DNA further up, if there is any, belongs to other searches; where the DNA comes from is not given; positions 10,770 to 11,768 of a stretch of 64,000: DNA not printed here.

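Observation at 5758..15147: Five-gene HTH / SNF2 helicase / DUF4391 / Mod / Res operon: a Type III R-M core with two extra uncharacterised partners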

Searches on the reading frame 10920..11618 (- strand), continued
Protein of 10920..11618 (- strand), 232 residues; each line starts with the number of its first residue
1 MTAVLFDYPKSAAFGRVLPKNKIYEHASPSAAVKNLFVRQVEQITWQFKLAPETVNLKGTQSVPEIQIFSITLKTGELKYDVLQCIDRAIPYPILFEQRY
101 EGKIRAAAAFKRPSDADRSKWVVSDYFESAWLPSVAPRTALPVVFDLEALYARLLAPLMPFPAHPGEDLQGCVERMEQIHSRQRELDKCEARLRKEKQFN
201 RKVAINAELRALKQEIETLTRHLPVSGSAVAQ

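Call 78: fold_search(model_id=the predicted structure, library=viral)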
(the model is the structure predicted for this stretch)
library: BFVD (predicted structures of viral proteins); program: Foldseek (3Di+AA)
matches with E <= 10: 549; with E <= 0.001: 0
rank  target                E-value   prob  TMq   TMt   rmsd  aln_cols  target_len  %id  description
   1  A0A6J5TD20            3.1e-02  0.38  0.21  0.18  18.6       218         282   11  Uncharacterized protein [uncultured Caudovirales phage]
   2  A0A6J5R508            5.3e-02  0.38  0.17  0.19  18.0       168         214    7  Essential recombination function protein [uncultured Caudovirales phage]
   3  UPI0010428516         1.2e-01  0.16  0.21  0.14  11.5       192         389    7  (no name look-up for this kind of identifier)
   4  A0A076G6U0            1.8e-01  0.18  0.16  0.13   8.0        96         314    5  Exopolyphosphatase [Bacillus phage Bobb]
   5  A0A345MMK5            2.1e-01  0.16  0.19  0.22  15.5       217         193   12  (no name in the UniProt tables at hand)
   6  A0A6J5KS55            2.5e-01  0.30  0.23  0.24  13.3       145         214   13  Uncharacterized protein [uncultured Caudovirales phage]
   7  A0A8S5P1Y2            2.7e-01  0.41  0.18  0.30   5.6        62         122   16  Uncharacterized protein [Myoviridae sp. ctegP15]
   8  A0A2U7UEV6            3.4e-01  0.13  0.21  0.11  13.6       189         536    7  DUF5898 domain-containing protein [Pandoravirus macleodensis]
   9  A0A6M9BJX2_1          3.6e-01  0.07  0.15  0.04  17.8       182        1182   14  RNA-directed RNA polymerase [Kummerowia striata picorna-like virus]
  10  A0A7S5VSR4            3.8e-01  0.51  0.20  0.08  10.2        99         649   23  (no name in the UniProt tables at hand)
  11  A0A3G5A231            3.8e-01  0.20  0.17  0.11   6.2        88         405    4  Disease resistance R13L4/SHOC-2-like LRR domain-containing protein [Harvfovirus sp.]
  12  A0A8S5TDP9            3.8e-01  0.14  0.13  0.22   9.3        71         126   11  Uncharacterized protein [Myoviridae sp. ct3pM2]
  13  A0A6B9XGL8            4.3e-01  0.14  0.17  0.28  14.7       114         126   11  Phage protein [Escherichia phage nomine]
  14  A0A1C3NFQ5            4.6e-01  0.09  0.16  0.13   7.6       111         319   12  (no name in the UniProt tables at hand)
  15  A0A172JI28            4.9e-01  0.96  0.21  0.32   9.6        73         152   20  Virion protein [Bacillus phage AR9]
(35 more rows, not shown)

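Call 80: get_annotated_region(hit=H54, flank=10000)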
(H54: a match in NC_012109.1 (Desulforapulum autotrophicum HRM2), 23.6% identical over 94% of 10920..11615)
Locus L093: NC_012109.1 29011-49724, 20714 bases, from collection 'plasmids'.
description: Desulforapulum autotrophicum HRM2 plasmid pHRM2a, complete sequence
organism: Desulforapulum autotrophicum HRM2 (NCBI taxid 177437)
taxonomy: Bacteria; Thermodesulfobacteriota; Desulfobacteria; Desulfobacterales; Desulfobacteraceae; Desulforapulum; Desulforapulum autotrophicum; Desulforapulum autotrophicum HRM2
host: -; source: -; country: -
typing (MOB-suite, as given by PLSDB): mobilizable; replicon rep_cluster_1872; relaxase MOBQ
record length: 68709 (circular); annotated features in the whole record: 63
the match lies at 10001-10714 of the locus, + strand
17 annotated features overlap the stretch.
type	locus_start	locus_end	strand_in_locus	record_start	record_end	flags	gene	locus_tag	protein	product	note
CDS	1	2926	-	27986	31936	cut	-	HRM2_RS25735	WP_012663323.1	PAS domain S-box protein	-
CDS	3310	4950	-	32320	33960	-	-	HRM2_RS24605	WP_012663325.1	IS1634 family transposase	-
CDS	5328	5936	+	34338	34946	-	-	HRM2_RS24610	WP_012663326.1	master DNA invertase Mpi family serine-type recombinase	-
CDS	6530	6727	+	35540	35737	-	-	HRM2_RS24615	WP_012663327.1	helix-turn-helix domain-containing protein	-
CDS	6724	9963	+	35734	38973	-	-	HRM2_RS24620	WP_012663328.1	helicase-related protein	-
CDS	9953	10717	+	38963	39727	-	-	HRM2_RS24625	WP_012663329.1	DUF4391 domain-containing protein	-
CDS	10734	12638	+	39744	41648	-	-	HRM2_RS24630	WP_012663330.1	site-specific DNA-methyltransferase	GO:0006306 - DNA methylation [Evidence IEA]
CDS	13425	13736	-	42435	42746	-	-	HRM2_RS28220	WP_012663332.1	hypothetical protein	-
CDS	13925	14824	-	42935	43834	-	-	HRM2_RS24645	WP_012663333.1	MerR family transcriptional regulator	GO:0006355 - regulation of DNA-templated transcription [Evidence IEA]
CDS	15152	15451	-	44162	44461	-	-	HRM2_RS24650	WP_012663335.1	type II toxin-antitoxin system RelE/ParE family toxin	GO:0030541 - plasmid partitioning [Evidence IEA]; GO:0051290 - protein heterotetramerization [Evidence IEA]; GO:0009432 ...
CDS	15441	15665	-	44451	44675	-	-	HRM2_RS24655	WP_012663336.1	addiction module protein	-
CDS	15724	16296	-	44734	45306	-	-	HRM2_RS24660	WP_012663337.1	recombinase family protein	GO:0006310 - DNA recombination [Evidence IEA]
CDS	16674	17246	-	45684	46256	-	-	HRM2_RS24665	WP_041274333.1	hypothetical protein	-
CDS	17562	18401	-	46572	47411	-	-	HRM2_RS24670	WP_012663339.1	hypothetical protein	-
CDS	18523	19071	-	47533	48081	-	-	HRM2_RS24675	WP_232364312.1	DUF4357 domain-containing protein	-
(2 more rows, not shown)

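Call 81: get_annotated_region(hit=H57, flank=10000)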
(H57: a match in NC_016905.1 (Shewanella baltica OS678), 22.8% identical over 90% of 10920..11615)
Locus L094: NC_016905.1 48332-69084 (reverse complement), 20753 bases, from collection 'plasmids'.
description: Shewanella baltica OS678 plasmid pSBAL67801, complete sequence
organism: Shewanella baltica OS678 (NCBI taxid 693973)
taxonomy: Bacteria; Pseudomonadota; Gammaproteobacteria; Alteromonadales; Shewanellaceae; Shewanella; Shewanella baltica; Shewanella baltica OS678
host: -; source: -; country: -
typing (MOB-suite, as given by PLSDB): conjugative; replicon rep_cluster_559; relaxase MOBF; mating-pair formation MPF_F
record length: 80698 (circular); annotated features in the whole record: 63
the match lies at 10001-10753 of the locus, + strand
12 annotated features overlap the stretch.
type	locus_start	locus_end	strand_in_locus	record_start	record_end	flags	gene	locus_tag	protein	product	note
CDS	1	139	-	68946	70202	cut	-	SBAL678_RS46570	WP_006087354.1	Y-family DNA polymerase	-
CDS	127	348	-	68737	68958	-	-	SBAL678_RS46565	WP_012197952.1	hypothetical protein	-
CDS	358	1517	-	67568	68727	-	-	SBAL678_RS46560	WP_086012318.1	IS3-like element ISSba3 family transposase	-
CDS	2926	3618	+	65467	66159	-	-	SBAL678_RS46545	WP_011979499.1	IS6-like element ISSba18 family transposase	-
CDS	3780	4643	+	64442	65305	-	-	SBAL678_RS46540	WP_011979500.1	delta-class carbonic anhydrase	-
CDS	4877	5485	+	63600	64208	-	-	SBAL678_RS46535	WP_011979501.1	recombinase family protein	-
CDS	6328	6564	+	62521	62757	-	-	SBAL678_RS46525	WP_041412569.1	hypothetical protein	-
CDS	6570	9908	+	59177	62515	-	-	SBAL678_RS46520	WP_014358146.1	helicase-related protein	-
CDS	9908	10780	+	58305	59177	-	-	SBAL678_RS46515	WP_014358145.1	DUF4391 domain-containing protein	-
CDS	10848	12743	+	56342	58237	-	-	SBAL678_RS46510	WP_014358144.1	site-specific DNA-methyltransferase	GO:0006306 - DNA methylation [Evidence IEA]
CDS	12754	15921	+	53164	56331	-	-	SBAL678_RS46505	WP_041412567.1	DEAD/DEAH box helicase family protein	-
CDS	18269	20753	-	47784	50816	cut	-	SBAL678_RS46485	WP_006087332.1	Tn3 family transposase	-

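Call 82: get_annotated_region(hit=H49, flank=10000)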
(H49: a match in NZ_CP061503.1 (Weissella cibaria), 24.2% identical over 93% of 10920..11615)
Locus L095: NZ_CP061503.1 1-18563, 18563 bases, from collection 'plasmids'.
description: Weissella cibaria strain NH9449 plasmid pNH9449-1, complete sequence
organism: Weissella cibaria (NCBI taxid 137591)
taxonomy: Bacteria; Bacillota; Bacilli; Lactobacillales; Lactobacillaceae; Weissella; Weissella cibaria
host: -; source: whole organism,traditional Thai fermented pork (Nham); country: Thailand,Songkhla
typing (MOB-suite, as given by PLSDB): conjugative; relaxase MOBQ; mating-pair formation MPF_T
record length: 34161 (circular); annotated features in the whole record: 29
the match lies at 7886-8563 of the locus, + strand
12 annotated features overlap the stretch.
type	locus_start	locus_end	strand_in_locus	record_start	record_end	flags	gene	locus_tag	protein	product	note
CDS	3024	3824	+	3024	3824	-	-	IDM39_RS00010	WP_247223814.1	ParA family protein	-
CDS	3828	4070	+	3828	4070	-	-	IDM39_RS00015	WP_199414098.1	hypothetical protein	-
CDS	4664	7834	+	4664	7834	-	-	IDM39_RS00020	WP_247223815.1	helicase-related protein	-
CDS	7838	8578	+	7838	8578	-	-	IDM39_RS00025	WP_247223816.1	DUF4391 domain-containing protein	-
CDS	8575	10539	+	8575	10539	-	-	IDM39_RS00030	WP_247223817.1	site-specific DNA-methyltransferase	GO:0006306 - DNA methylation [Evidence IEA]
CDS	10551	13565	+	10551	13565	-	-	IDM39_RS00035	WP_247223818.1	DEAD/DEAH box helicase family protein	-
CDS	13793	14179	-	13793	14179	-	-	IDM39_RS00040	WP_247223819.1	hypothetical protein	-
CDS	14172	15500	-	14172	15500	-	-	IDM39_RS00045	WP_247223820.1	Y-family DNA polymerase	-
CDS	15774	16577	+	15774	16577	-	-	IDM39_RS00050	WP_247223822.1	hypothetical protein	-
CDS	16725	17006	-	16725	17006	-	-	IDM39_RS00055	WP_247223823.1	hypothetical protein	-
CDS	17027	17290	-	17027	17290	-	-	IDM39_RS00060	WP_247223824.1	hypothetical protein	-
CDS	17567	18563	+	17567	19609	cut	mobQ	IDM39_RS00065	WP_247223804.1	MobQ family relaxase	-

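Call 83: get_annotated_region(hit=H32, flank=10000)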
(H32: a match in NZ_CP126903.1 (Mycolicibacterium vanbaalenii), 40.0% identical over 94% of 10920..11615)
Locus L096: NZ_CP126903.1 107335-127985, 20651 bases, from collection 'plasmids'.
description: Mycolicibacterium vanbaalenii strain JOB5 plasmid unnamed2, complete sequence
organism: Mycolicibacterium vanbaalenii (NCBI taxid 110539)
taxonomy: Bacteria; Actinomycetota; Actinomycetes; Mycobacteriales; Mycobacteriaceae; Mycolicibacterium; Mycolicibacterium vanbaalenii
host: -; source: cell culture,soil; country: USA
typing (MOB-suite, as given by PLSDB): mobilizable; relaxase MOBF
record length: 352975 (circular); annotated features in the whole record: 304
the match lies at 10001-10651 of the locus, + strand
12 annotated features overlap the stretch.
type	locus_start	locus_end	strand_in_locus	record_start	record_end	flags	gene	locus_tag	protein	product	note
CDS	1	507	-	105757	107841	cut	-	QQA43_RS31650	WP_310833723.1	type ISP restriction/modification enzyme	-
CDS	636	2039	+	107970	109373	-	-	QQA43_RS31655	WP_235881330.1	site-specific integrase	GO:0015074 - DNA integration [Evidence IEA]; GO:0006310 - DNA recombination [Evidence IEA]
CDS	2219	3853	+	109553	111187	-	-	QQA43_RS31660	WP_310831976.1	hypothetical protein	-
CDS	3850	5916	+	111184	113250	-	-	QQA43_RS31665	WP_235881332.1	hypothetical protein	-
CDS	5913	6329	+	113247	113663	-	-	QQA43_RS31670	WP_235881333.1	hypothetical protein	-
CDS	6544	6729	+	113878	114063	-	-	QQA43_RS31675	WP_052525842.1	helix-turn-helix domain-containing protein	-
CDS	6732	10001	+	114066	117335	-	-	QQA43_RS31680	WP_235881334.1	helicase-related protein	-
CDS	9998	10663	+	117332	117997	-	-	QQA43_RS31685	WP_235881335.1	DUF4391 domain-containing protein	-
CDS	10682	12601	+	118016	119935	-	-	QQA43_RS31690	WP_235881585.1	site-specific DNA-methyltransferase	GO:0006306 - DNA methylation [Evidence IEA]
CDS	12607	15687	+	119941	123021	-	-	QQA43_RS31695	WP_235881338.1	DEAD/DEAH box helicase family protein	-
CDS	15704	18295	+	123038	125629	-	-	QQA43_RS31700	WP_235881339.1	AAA family ATPase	-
CDS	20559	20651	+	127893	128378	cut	-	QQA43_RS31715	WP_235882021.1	TIR domain-containing protein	-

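Call 96: search_dna_similar(query=window:10920-11615:-, collection=phages, mode=protein, max_evalue=0.001, max_rows=20)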
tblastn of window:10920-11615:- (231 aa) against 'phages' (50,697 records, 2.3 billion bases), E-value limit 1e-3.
Records with a match: 3; places in all: 3; records where one place covers at least 80% of the query: 3.
Best place of each record, by identity: <60% 3.
By first word of the organism name: Bacteriophage 2; Erysipelothrix 1.
By host as written in the record: - 2; Erysipelothrix rhusiopathiae ZJ 1.
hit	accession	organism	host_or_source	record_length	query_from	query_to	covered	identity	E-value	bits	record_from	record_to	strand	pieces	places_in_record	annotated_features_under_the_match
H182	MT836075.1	Bacteriophage sp.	human fecal samples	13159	4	217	93%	36.7%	9e-31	124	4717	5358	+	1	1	record has no annotation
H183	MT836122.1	Bacteriophage sp.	human fecal samples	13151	4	222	95%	27.6%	1e-17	87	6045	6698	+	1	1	record has no annotation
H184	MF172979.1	Erysipelothrix phage phi1605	Erysipelothrix rhusiopathiae ZJ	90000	7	218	92%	23.7%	2e-4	48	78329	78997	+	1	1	methyl-accepting chemotaxis protein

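Call 105: search_protein_families(library=pfam, proteins=[L085:5292-5528:+, L086:5191-5427:+, L088:5442-5699:+, L094:6328-6564:+, L093:6530-6727:+, L036:1890-2930:+, L037:8492-9592:+], max_evalue=0.01)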
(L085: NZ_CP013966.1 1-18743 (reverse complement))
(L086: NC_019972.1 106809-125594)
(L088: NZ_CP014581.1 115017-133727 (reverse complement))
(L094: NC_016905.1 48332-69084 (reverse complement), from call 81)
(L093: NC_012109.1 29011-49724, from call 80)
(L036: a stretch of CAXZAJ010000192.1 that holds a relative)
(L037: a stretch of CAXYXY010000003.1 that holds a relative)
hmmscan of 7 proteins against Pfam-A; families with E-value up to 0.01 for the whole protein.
L085:5292-5528:+ (78 aa): 1 family
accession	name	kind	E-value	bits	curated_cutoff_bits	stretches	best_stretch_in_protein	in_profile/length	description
PF24718.1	HTH_73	-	3.9e-27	94.4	27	1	2-70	2-70/71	HTH-like domain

L086:5191-5427:+ (78 aa): 0 families

L088:5442-5699:+ (85 aa): 0 families

L094:6328-6564:+ (78 aa): 1 family
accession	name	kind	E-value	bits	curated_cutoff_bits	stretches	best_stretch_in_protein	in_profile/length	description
PF24718.1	HTH_73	-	2.8e-27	94.8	27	1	2-70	2-70/71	HTH-like domain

L093:6530-6727:+ (65 aa): 18 families
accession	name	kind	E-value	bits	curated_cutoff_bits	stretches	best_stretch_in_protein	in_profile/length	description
PF12728.13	HTH_17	-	1.1e-19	70.9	27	1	5-53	1-49/51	Helix-turn-helix domain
PF07022.19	Phage_CI_repr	-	1.2e-06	29.1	22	1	9-36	16-43/65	Bacteriophage CI repressor helix-turn-helix domain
PF13384.12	HTH_23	-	2.5e-06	27.6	24.6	1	6-28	18-40/50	Homeodomain-like domain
PF08281.18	Sigma70_r4_2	-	1.7e-05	24.8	25.7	1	6-28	27-49/54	Sigma-70, region 4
PF13551.12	HTH_29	-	9.8e-05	22.8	28.1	1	4-28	11-35/64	Winged helix-turn helix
PF06056.18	Terminase_5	-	0.0001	22.6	20.3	1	7-30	15-38/58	Putative ATPase subunit of terminase (gpP-like)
PF13518.12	HTH_28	-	0.00018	22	25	1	5-28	13-35/52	Helix-turn-helix domain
PF13730.12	HTH_36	-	0.00024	21.3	25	1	5-27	25-47/55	Helix-turn-helix domain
PF15943.11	YdaS_toxin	-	0.00036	20.7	30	1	9-44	12-48/65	Bacterial toxin YdaS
PF13309.12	HTH_22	-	0.00049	20.5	29.6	1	7-25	43-61/63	HTH domain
PF01710.22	HTH_Tnp_IS630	-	0.0044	17.5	21.3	1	7-53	20-67/119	Transposase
PF08279.18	HTH_11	-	0.0046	17.2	25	1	6-26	16-36/55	HTH domain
PF00196.25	GerE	-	0.0053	16.8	23.5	1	7-33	19-47/57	Bacterial regulatory proteins, luxR family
PF13022.12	HTH_Tnp_1_2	-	0.006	17.1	27.9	1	6-33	27-54/122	Helix-turn-helix of insertion element transposase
PF13542.12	HTH_Tnp_ISL3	-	0.0076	16.1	27.4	0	7-28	28-49/51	Helix-turn-helix domain of transposase family ISL3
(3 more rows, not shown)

L036:1890-2930:+ (346 aa): 2 families
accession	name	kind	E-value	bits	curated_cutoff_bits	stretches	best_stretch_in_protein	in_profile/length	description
PF06250.17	YhcG_C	-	1.5e-65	220.3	32.5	1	180-333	2-157/157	YhcG PDDEXK nuclease domain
PF17761.7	DUF1016_N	-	3.4e-40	137.8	32.8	1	13-158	1-137/137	DUF1016 N-terminal domain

L037:8492-9592:+ (366 aa): 2 families
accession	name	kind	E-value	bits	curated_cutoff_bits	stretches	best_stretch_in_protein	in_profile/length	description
PF07282.18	Cas12f1-like_TNB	-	5.4e-20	71.8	26.3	1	280-351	1-60/60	Cas12f1-like, TNB domain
PF01385.25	OrfB_IS605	-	1.5e-12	48.2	30.5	1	169-266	4-116/120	Probable transposase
